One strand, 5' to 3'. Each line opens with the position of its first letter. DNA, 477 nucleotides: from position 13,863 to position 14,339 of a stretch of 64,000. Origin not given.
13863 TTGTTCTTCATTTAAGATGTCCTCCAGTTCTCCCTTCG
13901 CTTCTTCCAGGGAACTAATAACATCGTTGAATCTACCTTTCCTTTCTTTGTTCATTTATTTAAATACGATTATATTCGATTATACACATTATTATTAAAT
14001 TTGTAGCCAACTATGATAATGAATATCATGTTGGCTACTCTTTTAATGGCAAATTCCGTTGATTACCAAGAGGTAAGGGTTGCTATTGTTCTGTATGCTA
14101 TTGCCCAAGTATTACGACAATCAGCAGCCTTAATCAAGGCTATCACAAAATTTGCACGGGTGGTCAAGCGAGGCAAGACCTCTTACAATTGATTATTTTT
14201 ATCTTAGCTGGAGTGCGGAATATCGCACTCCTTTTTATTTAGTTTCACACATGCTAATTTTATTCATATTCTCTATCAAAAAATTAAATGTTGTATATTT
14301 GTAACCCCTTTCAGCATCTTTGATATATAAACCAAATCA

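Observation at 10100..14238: Two copies of a ~240-nt hairpin-plus-terminator element on the strand opposite the surrounding operon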

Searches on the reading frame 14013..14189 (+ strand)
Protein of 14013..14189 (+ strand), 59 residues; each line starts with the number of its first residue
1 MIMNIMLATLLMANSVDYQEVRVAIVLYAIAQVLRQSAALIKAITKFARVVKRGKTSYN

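Call 8: search_protein_families(library=phrogs, proteins=[window:14013-14189:+], max_evalue=0.01)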
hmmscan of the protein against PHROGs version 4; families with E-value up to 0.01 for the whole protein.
seq(59 aa): 0 families

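Call 31: search_protein_families(library=pfam, proteins=[window:14013-14189:+], max_evalue=1)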
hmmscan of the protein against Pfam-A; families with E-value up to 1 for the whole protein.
window:14013-14189:+ (59 aa): 0 families

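Call 49: search_dna_similar(query=window:14013-14189:+, collection=phages, mode=protein, max_evalue=0.01)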
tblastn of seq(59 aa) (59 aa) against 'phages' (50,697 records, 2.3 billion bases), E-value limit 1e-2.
No match.

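Call 81: search_protein_families(library=padloc, proteins=[window:14013-14189:+], max_evalue=0.1)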
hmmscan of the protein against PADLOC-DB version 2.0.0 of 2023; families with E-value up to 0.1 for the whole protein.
window:14013-14189:+ (59 aa): 0 families

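Call 82: search_protein_families(library=ncbifam, proteins=[window:14013-14189:+], max_evalue=0.1)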
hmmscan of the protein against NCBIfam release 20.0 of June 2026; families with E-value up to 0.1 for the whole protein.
window:14013-14189:+ (59 aa): 0 families
